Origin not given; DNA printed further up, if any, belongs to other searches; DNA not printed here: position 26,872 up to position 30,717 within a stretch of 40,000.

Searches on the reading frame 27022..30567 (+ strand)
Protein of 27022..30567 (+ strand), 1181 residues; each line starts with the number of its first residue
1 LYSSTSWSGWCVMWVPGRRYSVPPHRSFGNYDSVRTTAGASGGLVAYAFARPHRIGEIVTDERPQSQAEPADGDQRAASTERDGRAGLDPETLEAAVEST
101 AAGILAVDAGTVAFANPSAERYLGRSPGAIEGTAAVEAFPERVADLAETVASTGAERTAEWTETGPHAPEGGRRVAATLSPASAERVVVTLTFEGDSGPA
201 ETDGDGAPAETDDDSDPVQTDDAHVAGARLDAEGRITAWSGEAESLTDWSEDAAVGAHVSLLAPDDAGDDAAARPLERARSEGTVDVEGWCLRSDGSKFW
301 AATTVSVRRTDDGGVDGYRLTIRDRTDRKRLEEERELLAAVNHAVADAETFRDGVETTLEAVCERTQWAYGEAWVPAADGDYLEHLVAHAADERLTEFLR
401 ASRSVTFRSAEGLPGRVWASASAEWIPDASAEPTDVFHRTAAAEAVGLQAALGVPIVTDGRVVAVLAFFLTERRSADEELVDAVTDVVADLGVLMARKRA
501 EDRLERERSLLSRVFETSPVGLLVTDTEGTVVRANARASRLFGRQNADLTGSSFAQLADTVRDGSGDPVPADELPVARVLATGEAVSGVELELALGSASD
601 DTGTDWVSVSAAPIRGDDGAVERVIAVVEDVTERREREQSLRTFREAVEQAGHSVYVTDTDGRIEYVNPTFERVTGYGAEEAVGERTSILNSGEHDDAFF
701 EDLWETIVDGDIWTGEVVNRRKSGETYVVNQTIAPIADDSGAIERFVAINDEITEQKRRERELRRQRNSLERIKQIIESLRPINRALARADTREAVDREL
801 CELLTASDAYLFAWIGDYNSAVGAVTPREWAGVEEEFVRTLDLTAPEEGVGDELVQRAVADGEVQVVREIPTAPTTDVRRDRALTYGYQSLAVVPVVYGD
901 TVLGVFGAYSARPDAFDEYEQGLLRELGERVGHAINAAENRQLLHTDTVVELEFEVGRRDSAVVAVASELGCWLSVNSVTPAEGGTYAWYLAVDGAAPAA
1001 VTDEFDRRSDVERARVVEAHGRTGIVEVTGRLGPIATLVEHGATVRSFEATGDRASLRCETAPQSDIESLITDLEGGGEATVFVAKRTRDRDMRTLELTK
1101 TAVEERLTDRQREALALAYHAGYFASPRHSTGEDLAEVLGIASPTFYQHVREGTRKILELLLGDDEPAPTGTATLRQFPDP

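Call 62: search_protein_families(library=pfam, proteins=[window:27022-30567:+], max_evalue=0.00001)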
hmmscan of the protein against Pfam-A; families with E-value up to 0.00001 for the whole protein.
window:27022-30567:+ (1181 aa): 11 families
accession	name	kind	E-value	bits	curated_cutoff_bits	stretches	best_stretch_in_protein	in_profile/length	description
PF13426.13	PAS_9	-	6.1e-43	145.7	27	3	654-755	3-103/103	PAS domain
PF00989.32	PAS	-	3.1e-41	140.4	22.6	3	644-748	3-108/113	PAS fold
PF08448.16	PAS_4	-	1.2e-39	135.4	23.1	2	515-636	1-110/110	PAS fold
PF15915.11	BAT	-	1.8e-30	106.3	25.8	1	947-1095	1-150/156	GAF and HTH_10 associated domain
PF13185.12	GAF_2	-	5.8e-25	88.5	28.6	2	796-935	7-135/136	GAF domain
PF13188.13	PAS_8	-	2e-24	85.1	21.8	2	510-559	2-52/65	PAS domain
PF08447.18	PAS_3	-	4e-20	72.3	25.6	1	665-750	2-89/89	PAS fold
PF01590.32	GAF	-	4.4e-19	69.8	22.4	2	798-935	11-133/133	GAF domain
PF04967.18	HTH_10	-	5.7e-18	64.9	23.1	1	1107-1159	1-53/53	HTH DNA binding domain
PF13492.12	GAF_3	-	1.3e-09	39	27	1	798-935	11-127/129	GAF domain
PF14215.12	bHLH-MYC_N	-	2.2e-06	28.5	30.2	0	401-460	99-157/181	bHLH-MYC and R2R3-MYB transcription factors N-terminal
